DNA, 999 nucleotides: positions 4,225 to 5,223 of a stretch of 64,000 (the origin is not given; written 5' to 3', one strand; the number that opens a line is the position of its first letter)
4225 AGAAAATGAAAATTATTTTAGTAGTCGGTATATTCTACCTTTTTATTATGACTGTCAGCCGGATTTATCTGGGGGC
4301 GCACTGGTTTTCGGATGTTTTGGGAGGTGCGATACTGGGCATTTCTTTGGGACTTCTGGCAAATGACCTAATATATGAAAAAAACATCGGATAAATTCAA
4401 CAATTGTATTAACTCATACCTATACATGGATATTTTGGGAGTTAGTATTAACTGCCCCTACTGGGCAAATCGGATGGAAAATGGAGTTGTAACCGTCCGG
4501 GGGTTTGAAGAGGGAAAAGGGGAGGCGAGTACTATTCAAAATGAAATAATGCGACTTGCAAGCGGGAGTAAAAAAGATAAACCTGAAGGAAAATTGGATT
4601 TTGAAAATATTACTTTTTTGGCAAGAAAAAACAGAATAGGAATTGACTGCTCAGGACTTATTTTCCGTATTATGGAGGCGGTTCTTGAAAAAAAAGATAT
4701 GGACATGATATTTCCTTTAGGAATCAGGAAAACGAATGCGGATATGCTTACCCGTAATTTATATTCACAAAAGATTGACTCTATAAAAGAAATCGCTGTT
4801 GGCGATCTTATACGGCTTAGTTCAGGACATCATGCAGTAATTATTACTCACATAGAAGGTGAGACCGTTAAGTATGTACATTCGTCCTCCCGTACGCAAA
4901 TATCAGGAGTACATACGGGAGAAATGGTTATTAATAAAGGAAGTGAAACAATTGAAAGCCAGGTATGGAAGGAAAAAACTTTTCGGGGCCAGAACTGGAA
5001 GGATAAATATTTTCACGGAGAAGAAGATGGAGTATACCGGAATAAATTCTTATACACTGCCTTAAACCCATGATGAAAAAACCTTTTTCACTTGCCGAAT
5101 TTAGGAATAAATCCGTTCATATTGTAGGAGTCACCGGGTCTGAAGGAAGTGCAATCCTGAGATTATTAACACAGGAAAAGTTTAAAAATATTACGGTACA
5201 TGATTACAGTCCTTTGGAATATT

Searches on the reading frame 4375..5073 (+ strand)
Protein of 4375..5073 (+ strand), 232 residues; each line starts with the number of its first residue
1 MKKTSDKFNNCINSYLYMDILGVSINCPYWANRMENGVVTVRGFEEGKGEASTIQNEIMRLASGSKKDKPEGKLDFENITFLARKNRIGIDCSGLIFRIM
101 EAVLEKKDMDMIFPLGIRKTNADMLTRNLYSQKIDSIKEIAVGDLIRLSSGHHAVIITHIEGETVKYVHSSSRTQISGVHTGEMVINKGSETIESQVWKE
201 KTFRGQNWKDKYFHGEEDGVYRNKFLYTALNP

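Call 3: search_protein_families(library=pfam, proteins=[window:4375-5073:+], max_evalue=1)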
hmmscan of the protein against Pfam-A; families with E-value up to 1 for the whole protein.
window:4375-5073:+ (232 aa): 1 family
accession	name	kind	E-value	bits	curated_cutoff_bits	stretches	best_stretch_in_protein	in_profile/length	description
PF00877.26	NLPC_P60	-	0.0034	17.8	23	1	87-203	11-101/105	NlpC/P60 family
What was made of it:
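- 4375..5073 (+): Cytoplasmic NlpC/P60-type cysteine amidase (ORF 232 aa; database protein starts at 4426, 215 aa) with an N-terminal ~70-aa beta-rich domain. Pfam NLPC_P60 E 0.0034, below the gathering score (call 3).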

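Call 4: search_protein_families(library=ncbifam, proteins=[window:4375-5073:+], max_evalue=1)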
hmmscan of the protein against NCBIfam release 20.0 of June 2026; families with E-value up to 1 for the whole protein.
window:4375-5073:+ (232 aa): 0 families

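Call 25: search_solved_structures(query=window:4375-5070:+, max_evalue=10, show_alignments=2)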
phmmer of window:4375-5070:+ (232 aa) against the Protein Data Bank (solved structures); distinct sequences matched with E-value up to 10: 0.

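Call 37: find_homologous_proteins(query=window:4375-5070:+)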
Query window:4375-5070:+ (232 aa): 12 proteins with E <= 0.001 among 194 candidates.
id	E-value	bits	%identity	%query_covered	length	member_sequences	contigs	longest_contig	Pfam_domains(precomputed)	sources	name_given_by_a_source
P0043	1.5e-139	481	100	93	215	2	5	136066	-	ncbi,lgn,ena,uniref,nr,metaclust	ncbi:hypothetical protein A3D77_06925 [Candidatus Gottesmanbacteria bacterium RIFCSPHIGHO2_02_FULL_3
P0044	4.6e-98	345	70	92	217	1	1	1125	-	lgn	-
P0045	1.4e-80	288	55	99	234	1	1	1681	-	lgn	-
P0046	2.1e-80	287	54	100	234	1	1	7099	-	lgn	-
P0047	1.1e-42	164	40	93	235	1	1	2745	-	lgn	-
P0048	2.9e-40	156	38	92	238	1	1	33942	-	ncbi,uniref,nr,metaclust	ncbi:hypothetical protein A2W14_01655 [Candidatus Gottesmanbacteria bacterium RBG_16_37_8]|uniref:Nl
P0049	3.6e-40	156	38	93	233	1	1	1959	-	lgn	-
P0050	8.1e-39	151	37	96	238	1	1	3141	-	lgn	-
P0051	8.3e-25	106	31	93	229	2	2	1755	-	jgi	-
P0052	9.9e-22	96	31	86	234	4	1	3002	-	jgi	-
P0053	1.6e-19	88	33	92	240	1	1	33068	-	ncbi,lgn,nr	ncbi:hypothetical protein HZB69_03130 [Candidatus Amesbacteria bacterium]|nr:hypothetical protein [C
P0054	3.1e-8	51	27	86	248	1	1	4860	-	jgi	jgi:hypothetical protein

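Call 47: predict_structure(alignment_id=A2)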
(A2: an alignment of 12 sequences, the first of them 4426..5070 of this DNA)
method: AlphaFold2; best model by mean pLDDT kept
length: 215 residues; sequences in the alignment: 12
mean_pLDDT: 94.0   pTM: 0.89
mean pLDDT of the five models: 94.0, 94.0, 93.8, 93.6, 82.0
residues with pLDDT >= 90: 183; 70-90: 32; 50-70: 0; < 50: 0
segments of 3 or more residues with pLDDT < 50: none
pLDDT, mean of each block of 10 residues (from residue 1): 95 88 91 96 95 90 95 96 95 91 88 94 97 94 97 95 97 95 96 92 97 93
secondary structure, 60 per line:
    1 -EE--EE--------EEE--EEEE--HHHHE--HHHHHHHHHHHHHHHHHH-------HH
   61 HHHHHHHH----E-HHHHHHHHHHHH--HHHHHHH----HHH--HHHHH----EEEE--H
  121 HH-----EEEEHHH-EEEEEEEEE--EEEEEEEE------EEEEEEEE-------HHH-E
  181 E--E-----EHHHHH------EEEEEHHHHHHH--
elements in order: E16-18 E21-24 H27-30 H34-51 H59-68 H75-86 H89-95 H105-109 E114-117 E128-131 E136-144 E147-154 E161-168 H191-195 E202-206 H207-213
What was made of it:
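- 4375..5073 (+): AF2 pLDDT 94 (call 47).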

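Call 49: fold_search(model_id=the predicted structure, library=pdb)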
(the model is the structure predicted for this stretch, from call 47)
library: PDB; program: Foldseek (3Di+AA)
matches with E <= 10: 871; with E <= 0.001: 0
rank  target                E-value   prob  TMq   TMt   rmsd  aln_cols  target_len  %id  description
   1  3a30                  2.0e-03  0.97  0.31  0.36   8.4       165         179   12  E. coli Gsp amidase C59 acetate modification (released 2010-05-19)
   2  3a2y                  3.3e-03  0.84  0.32  0.36  13.8       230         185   10  E. coli Gsp amidase C59A complexed with Gsp (released 2010-05-19)
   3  2io8_A                3.5e-03  0.85  0.32  0.13  12.9       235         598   11  E. coli Bifunctional glutathionylspermidine synthetase/amidase Incomplex with Mg2+ and ADP (released 2006-12-12)
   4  2io8_B                7.0e-03  0.92  0.32  0.13   7.7       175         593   10  E. coli Bifunctional glutathionylspermidine synthetase/amidase Incomplex with Mg2+ and ADP (released 2006-12-12)
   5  2ioa_A                7.0e-03  0.91  0.32  0.14   7.7       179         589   11  E. coli Bifunctional glutathionylspermidine synthetase/amidase Incomplex with Mg2+ and ADP and phosphinate inhibitor (released 2006-12-12)
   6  2io9_A                7.4e-03  0.89  0.23  0.10   7.7       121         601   15  E. coli Bifunctional glutathionylspermidine synthetase/amidase Incomplex with Mg2+ ,GSH and ADP (released 2006-12-12)
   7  3a2z                  7.9e-03  0.89  0.31  0.34   8.5       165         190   12  E. coli Gsp amidase Cys59 sulfenic acid (released 2010-05-19)
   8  2ioa_B                1.1e-02  0.87  0.30  0.13   7.4       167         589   12  E. coli Bifunctional glutathionylspermidine synthetase/amidase Incomplex with Mg2+ and ADP and phosphinate inhibitor (released 2006-12-12)
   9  2io7_B                1.5e-02  0.90  0.33  0.14   7.3       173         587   13  E. coli Bifunctional glutathionylspermidine synthetase/amidase Incomplex with Mg2+ and AMPPNP (released 2006-12-12)
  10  3o98_A                1.7e-02  0.87  0.24  0.10   4.9       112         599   15  Glutathionylspermidine synthetase/amidase C59A complex with ADP and Gsp (released 2011-03-02)
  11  2io7_A                1.7e-02  0.82  0.24  0.11   6.8       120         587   15  E. coli Bifunctional glutathionylspermidine synthetase/amidase Incomplex with Mg2+ and AMPPNP (released 2006-12-12)
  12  3o98_B                3.7e-02  0.85  0.26  0.10   4.3       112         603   15  Glutathionylspermidine synthetase/amidase C59A complex with ADP and Gsp (released 2011-03-02)
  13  1acb_E                5.7e-02  0.20  0.16  0.14  11.9       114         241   10  CRYSTAL AND MOLECULAR STRUCTURE OF THE BOVINE ALPHA-CHYMOTRYPSIN-EGLIN C COMPLEX AT 2.0 ANGSTROMS RESOLUTION (released 1993-10-31)
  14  8auc_B                8.3e-02  0.72  0.27  0.13   6.0       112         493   17  Structure of peptidoglycan hydrolase Cg1735 from Corynebacterium glutamicum, trigonal crystal form (released 2023-01-18)
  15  5udm_B                1.5e-01  0.38  0.26  0.26   9.7       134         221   12  Phage-associated cell wall hydrolase PlyPy from Streptococcus pyogenes, space group P6522 (released 2017-12-27)
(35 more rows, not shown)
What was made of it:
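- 4375..5073 (+): Foldseek's best match is E. coli glutathionylspermidine amidase (call 49).
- Its best Foldseek match is the amidase that reverses an ATP-dependent ligase's amide bond in glutathionylspermidine synthetase/amidase (call 49).
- Tried and rejected: Sequence search of the PDB with the 232-aa protein found nothing (call 25), and Foldseek was weak (call 49).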

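Call 84: find_encoding_contigs(protein=P0053, flank=7000, max_places=1)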
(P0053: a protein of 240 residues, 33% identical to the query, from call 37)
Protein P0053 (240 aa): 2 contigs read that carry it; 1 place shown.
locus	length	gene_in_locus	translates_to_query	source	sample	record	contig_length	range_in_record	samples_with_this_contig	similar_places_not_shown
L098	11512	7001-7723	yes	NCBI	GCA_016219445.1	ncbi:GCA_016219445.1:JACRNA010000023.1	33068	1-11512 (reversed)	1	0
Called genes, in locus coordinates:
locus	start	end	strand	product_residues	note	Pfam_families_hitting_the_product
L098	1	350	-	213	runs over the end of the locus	PF01966:HD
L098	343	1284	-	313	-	PF00535:Glycos_transf_2, PF10111:Glyco_tranf_2_2 (weak), PF13641:Glyco_tranf_2_3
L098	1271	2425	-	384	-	PF01075:Glyco_transf_9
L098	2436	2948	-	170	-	PF16571:FBP_C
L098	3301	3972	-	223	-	PF08245:Mur_ligase_M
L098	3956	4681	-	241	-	PF12697:Abhydrolase_6, PF00561:Abhydrolase_1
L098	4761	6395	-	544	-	PF00733:Asn_synthase (weak)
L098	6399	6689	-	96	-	-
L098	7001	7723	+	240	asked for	-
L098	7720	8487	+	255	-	-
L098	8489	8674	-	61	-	-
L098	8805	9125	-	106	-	PF01909:NTP_transf_2, PF18765:Polbeta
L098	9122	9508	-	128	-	PF05168:HEPN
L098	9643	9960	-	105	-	PF22600:MTPAP-like_central (weak), PF01909:NTP_transf_2, PF18765:Polbeta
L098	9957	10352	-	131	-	PF05168:HEPN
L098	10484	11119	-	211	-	PF08843:AbiEii (weak)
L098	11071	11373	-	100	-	PF21956:DUF6922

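Call 85: find_encoding_contigs(protein=P0054, flank=7000, max_places=1)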
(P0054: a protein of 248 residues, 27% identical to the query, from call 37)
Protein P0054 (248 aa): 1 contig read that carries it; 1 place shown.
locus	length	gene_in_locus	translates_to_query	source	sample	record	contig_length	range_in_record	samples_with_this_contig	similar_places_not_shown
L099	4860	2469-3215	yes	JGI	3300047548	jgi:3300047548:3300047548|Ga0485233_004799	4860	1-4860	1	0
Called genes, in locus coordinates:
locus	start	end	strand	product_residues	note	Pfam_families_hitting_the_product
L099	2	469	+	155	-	?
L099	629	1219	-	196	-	-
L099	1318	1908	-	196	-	-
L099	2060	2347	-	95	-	-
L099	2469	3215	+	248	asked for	-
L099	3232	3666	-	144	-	-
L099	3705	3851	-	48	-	-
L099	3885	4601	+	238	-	PF01386:Ribosomal_L25p, PF14693:Ribosomal_TL5_C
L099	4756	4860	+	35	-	?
